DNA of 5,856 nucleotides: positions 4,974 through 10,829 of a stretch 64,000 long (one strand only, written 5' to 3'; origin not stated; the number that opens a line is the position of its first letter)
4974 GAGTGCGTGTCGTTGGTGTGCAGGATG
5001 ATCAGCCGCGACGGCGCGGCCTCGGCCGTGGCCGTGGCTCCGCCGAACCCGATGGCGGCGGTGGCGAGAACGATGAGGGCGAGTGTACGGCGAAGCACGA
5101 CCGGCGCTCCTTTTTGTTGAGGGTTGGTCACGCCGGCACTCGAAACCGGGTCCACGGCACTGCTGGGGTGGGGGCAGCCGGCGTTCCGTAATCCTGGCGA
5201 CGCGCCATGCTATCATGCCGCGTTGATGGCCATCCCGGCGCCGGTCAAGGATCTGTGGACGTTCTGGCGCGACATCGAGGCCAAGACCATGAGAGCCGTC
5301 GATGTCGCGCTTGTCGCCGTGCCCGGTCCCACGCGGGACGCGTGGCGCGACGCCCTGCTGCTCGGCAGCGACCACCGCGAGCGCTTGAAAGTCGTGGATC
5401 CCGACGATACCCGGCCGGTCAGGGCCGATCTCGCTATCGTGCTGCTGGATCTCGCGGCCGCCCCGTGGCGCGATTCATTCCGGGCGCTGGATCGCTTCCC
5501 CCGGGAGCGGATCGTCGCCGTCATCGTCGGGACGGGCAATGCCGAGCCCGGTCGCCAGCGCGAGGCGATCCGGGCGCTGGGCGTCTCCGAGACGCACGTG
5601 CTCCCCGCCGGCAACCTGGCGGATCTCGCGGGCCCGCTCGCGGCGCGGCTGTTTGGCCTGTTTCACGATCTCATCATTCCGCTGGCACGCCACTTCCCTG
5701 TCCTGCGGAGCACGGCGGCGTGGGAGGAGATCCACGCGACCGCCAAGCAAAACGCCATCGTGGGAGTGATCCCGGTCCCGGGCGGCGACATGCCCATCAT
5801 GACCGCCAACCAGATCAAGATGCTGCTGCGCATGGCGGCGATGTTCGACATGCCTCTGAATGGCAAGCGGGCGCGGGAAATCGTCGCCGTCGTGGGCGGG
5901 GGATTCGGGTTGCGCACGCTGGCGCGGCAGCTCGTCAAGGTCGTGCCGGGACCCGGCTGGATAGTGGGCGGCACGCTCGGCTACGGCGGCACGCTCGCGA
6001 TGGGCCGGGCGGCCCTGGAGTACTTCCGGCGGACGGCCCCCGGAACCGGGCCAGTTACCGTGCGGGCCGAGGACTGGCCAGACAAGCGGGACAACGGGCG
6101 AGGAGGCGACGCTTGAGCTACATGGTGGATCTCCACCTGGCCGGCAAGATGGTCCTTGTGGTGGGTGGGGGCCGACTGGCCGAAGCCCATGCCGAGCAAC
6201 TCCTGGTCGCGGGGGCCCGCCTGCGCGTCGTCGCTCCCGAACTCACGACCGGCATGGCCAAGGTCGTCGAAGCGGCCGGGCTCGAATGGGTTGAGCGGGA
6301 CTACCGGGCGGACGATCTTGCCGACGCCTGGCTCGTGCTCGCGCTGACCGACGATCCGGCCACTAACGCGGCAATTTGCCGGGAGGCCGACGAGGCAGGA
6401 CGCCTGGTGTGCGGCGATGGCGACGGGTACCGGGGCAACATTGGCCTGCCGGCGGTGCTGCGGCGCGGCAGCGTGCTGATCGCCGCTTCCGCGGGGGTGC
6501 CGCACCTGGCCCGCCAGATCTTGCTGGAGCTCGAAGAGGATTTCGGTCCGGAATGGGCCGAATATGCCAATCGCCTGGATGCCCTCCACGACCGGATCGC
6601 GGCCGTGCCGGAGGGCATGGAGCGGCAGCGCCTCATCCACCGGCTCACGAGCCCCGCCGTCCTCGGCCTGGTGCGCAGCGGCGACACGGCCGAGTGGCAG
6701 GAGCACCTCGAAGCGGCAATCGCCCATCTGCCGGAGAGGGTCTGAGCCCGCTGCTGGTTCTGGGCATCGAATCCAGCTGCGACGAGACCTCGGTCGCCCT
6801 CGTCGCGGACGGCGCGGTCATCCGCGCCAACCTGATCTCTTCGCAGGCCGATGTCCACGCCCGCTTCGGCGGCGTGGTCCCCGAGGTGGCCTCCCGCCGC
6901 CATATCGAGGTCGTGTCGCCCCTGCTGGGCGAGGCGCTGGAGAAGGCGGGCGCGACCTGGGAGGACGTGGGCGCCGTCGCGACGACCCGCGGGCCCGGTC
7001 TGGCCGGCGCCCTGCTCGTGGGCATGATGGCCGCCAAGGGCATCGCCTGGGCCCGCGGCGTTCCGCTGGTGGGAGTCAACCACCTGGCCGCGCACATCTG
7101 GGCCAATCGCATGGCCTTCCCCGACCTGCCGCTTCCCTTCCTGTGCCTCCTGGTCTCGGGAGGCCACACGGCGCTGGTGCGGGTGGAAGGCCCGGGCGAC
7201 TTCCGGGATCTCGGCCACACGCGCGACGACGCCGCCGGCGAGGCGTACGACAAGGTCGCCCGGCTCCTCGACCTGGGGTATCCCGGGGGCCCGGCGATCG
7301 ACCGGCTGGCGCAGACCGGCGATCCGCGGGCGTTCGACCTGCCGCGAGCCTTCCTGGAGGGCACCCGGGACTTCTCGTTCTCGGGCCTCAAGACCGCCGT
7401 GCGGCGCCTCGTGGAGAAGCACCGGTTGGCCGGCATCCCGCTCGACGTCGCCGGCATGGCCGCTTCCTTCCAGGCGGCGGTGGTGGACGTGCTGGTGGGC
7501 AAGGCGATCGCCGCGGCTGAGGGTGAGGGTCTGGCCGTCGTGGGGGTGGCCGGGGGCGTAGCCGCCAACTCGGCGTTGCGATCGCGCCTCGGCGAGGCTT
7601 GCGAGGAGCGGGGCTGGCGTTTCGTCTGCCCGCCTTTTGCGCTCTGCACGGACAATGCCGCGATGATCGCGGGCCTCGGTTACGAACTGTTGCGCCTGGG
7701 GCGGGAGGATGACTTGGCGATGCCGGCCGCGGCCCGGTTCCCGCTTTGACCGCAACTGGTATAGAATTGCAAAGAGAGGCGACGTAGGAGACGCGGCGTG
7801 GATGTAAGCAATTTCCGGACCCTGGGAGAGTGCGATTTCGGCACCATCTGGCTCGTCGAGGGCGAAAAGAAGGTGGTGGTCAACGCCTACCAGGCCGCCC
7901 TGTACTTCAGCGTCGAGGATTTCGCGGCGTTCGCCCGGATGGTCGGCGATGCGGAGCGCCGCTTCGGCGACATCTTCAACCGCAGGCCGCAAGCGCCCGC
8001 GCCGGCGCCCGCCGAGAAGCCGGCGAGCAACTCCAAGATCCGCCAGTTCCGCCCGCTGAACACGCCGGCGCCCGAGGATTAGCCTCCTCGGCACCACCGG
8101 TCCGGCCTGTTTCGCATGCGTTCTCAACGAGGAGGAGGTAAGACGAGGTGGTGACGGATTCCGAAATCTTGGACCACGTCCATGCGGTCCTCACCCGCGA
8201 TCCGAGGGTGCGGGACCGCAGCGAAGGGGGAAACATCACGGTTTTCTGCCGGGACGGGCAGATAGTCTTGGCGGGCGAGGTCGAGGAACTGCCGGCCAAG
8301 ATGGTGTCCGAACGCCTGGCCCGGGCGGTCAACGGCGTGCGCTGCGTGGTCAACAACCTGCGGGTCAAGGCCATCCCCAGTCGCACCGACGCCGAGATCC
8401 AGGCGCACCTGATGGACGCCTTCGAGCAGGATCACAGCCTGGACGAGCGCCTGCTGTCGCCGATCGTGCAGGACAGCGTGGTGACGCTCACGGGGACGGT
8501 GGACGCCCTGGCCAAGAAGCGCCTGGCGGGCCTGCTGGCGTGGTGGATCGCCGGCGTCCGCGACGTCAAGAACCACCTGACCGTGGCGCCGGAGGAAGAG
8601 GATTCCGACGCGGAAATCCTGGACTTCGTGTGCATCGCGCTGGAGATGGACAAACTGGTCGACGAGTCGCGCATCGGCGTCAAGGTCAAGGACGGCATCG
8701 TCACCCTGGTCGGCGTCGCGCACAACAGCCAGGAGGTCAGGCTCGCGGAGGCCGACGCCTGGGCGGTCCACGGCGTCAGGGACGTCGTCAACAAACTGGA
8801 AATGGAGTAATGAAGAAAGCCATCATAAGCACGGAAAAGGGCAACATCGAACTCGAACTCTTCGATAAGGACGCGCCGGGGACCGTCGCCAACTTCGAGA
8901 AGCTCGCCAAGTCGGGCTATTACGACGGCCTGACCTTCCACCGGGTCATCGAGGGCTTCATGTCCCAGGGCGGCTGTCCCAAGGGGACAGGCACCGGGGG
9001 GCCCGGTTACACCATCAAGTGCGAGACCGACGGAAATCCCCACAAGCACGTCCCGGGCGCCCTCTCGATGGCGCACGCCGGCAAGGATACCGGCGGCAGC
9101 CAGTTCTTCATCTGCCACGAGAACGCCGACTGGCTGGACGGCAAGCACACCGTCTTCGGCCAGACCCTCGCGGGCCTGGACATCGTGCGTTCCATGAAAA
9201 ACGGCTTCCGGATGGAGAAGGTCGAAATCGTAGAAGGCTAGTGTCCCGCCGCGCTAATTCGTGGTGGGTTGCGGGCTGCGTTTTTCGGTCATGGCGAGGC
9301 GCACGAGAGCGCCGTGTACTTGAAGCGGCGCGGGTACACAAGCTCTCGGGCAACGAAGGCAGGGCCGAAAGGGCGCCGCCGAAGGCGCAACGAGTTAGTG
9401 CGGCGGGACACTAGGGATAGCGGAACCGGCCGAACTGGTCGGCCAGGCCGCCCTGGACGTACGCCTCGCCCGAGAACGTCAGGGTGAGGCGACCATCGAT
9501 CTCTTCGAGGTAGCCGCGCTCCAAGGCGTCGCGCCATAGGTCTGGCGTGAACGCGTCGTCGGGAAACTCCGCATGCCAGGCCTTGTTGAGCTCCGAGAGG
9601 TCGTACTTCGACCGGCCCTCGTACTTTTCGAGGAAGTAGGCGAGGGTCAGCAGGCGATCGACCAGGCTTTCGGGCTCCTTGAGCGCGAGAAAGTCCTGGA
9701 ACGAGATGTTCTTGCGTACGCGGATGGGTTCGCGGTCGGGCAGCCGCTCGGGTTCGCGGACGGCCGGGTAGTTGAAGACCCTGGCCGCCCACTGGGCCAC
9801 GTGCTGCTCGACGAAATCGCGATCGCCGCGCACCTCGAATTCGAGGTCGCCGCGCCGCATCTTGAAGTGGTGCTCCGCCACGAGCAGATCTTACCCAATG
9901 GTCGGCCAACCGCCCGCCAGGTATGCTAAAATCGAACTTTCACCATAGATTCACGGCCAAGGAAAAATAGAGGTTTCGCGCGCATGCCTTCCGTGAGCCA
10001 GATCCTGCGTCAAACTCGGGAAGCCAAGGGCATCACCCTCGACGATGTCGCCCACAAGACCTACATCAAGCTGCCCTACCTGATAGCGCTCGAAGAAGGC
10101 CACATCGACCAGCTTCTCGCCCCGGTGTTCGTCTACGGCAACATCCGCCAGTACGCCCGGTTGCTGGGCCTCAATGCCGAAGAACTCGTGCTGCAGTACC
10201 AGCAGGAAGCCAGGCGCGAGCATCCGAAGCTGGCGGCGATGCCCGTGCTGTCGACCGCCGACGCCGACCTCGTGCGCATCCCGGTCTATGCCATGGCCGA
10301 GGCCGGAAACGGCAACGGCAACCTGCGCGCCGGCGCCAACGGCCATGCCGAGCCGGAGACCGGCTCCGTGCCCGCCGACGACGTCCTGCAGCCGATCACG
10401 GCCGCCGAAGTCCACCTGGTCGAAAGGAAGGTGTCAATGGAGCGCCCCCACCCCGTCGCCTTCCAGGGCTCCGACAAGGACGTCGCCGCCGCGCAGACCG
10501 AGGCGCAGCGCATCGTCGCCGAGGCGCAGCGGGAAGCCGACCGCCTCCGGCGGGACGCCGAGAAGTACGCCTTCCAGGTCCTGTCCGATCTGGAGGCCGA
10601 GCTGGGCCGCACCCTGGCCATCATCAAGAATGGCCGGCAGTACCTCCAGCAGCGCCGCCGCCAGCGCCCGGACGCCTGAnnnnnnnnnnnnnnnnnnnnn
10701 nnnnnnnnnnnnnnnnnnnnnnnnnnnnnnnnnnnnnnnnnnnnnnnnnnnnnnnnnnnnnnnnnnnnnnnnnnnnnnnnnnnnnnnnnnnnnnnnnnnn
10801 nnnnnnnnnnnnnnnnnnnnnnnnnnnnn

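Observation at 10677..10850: Hairpin-containing ~170-bp element present twice, each time starting exactly at a TGA stop codon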

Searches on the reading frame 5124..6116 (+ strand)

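Call 79: search_protein_families(library=pfam, proteins=[window:5124-6116:+], max_evalue=0.0001)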
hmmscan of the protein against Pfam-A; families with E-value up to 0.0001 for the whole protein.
window:5124-6116:+ (330 aa): 1 family
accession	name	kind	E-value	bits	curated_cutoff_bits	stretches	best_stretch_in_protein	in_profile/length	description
PF05128.17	DUF697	-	1.4e-05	25.3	27.7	1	196-261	19-85/162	Domain of unknown function (DUF697)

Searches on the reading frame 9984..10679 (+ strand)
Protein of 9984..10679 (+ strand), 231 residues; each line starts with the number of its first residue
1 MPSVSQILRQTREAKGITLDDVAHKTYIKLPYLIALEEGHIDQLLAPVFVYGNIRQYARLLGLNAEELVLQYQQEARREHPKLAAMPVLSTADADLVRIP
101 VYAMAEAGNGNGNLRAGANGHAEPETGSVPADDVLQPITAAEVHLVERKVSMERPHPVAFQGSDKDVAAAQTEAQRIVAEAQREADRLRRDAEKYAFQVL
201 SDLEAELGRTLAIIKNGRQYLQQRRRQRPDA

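Call 27: find_encoding_contigs(protein=window:9984-10679:+, flank=6000, max_places=10)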
Protein window:9984-10679:+ (231 aa): 1 contig read that carries it; 1 place shown.
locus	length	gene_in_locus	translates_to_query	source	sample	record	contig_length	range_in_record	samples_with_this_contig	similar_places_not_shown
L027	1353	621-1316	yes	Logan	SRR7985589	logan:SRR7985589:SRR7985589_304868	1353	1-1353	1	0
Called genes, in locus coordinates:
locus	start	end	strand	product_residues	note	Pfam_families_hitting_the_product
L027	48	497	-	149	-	-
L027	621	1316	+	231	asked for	PF12844:HTH_19, PF13413:HTH_25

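Call 41: search_protein_families(library=pfam, proteins=[window:9984-10679:+], max_evalue=0.001)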
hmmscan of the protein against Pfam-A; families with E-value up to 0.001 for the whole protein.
window:9984-10679:+ (231 aa): 2 families
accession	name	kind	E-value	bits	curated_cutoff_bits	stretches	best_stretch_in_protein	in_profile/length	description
PF13413.12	HTH_25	-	1.6e-21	76.3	24.6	1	7-68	1-62/62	Helix-turn-helix domain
PF12844.13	HTH_19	-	1e-07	32.2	30.2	1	8-73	4-63/64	Helix-turn-helix domain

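Call 42: find_homologous_proteins(query=window:9984-10679:+, max_evalue=1e-10)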
Query window:9984-10679:+ (231 aa): 51 proteins with E <= 1e-10 among 1404 candidates.
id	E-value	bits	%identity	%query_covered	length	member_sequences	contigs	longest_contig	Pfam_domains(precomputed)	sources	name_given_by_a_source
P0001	9.0e-143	491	100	100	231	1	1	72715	PF12844.14,PF13413.13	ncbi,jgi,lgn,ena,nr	ncbi:MAG: helix-turn-helix domain-containing protein [Candidatus Sericytochromatia bacterium]|nr:hel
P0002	4.4e-115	401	82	100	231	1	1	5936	PF12844.14,PF13413.13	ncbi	-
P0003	7.6e-86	305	66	98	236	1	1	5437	PF12844.14,PF13413.13,PF13560.13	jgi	-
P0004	2.1e-78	281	64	98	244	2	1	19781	PF12844.14,PF13413.13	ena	-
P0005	1.7e-75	272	58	98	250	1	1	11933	PF12844.14,PF13413.13,PF13560.13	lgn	-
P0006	2.1e-75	271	61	97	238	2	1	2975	PF12844.14,PF13413.13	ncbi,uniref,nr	ncbi:MAG: helix-turn-helix domain-containing protein [Candidatus Sericytochromatia bacterium]|uniref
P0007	8.5e-74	266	63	98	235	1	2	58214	PF12844.14,PF13413.13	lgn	-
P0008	2.1e-56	209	52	98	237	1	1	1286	PF12844.14,PF13413.13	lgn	-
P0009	8.2e-54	201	51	99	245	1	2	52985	PF12844.14,PF13413.13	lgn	-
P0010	2.2e-53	199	63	68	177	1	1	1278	PF12844.14,PF13413.13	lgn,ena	-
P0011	9.6e-52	194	51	98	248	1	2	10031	PF12844.14,PF13413.13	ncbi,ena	-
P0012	1.7e-51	193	50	98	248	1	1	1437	PF12844.14,PF13413.13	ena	-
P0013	8.0e-49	184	48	98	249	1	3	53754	PF12844.14,PF13413.13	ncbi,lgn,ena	-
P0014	2.1e-45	173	44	100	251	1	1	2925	PF13413.13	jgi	-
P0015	2.6e-45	173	45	100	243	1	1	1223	PF13413.13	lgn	-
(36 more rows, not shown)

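Call 43: find_encoding_contigs(protein=P0002, flank=3000, max_places=3)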
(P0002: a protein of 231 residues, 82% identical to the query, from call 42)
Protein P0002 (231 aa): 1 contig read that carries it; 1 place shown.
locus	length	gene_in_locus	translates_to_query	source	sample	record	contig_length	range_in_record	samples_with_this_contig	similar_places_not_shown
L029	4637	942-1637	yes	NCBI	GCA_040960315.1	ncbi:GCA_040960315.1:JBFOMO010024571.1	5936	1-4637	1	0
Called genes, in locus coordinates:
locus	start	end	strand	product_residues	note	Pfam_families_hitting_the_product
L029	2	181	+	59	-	?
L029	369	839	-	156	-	-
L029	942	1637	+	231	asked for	PF12844:HTH_19 (weak), PF13413:HTH_25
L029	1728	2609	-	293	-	PF10609:ParA, PF13614:AAA_31, PF00142:Fer4_NifH (faint), PF01656:CbiA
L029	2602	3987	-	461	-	PF00448:SRP54, PF13401:AAA_22 (faint)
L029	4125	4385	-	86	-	PF02599:CsrA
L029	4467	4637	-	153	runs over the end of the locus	PF02623:FliW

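Call 44: find_encoding_contigs(protein=P0004, flank=3000, max_places=3)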
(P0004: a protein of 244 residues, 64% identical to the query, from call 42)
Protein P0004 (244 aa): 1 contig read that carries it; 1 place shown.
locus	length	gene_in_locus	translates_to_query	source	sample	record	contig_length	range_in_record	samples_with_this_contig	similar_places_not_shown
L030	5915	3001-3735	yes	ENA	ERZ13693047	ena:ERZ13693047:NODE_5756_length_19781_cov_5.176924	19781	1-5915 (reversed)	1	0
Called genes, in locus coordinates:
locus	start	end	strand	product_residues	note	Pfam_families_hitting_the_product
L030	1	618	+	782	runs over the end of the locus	PF14742:GDE_N_bis, PF06202:GDE_C (weak), PF22422:MGH1-like_GH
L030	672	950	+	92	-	-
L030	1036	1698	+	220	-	PF04972:BON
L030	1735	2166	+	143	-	PF00160:Pro_isomerase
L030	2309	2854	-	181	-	-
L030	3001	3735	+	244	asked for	PF12844:HTH_19 (weak), PF13413:HTH_25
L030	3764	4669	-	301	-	PF00142:Fer4_NifH (weak), PF06564:CBP_BcsQ (weak), PF10609:ParA, PF13614:AAA_31, PF01656:CbiA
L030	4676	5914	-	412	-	?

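Call 45: find_encoding_contigs(protein=P0007, flank=3000, max_places=3)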
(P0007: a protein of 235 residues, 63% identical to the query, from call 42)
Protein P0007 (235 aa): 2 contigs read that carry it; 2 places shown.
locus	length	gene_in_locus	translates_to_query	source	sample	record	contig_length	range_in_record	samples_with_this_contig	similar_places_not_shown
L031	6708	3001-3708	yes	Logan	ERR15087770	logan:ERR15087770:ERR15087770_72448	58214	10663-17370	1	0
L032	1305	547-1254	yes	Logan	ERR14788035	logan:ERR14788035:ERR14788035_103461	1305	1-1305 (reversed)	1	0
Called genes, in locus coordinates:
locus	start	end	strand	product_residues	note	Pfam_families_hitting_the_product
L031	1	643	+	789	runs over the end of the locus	PF14742:GDE_N_bis, PF06202:GDE_C (weak), PF22422:MGH1-like_GH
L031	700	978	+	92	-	-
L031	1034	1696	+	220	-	PF04972:BON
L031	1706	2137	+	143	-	PF00160:Pro_isomerase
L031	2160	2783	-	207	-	-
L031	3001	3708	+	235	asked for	PF12844:HTH_19, PF13413:HTH_25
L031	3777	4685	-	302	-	PF06564:CBP_BcsQ, PF09140:MipZ (faint), PF10609:ParA, PF13614:AAA_31, PF00142:Fer4_NifH, PF01656:CbiA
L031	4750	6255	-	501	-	PF00448:SRP54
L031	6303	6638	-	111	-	-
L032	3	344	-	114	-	?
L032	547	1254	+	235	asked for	PF12844:HTH_19, PF13413:HTH_25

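Call 46: find_encoding_contigs(protein=P0003, flank=3000, max_places=3)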
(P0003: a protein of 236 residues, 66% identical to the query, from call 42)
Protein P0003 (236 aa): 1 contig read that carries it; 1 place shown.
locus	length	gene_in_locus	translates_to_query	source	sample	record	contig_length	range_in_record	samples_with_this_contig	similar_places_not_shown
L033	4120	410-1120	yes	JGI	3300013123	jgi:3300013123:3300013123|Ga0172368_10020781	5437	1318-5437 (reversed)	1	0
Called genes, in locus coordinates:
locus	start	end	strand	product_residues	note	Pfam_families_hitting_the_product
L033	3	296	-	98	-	?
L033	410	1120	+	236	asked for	PF12844:HTH_19, PF13413:HTH_25, PF13560:HTH_31 (faint)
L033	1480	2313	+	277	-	PF02810:SEC-C (weak)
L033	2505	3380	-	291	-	PF00142:Fer4_NifH (faint), PF02374:ArsA_ATPase (weak), PF06564:CBP_BcsQ (weak), PF10609:ParA, PF13614:AAA_31, PF01656:CbiA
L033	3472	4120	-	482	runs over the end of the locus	PF00448:SRP54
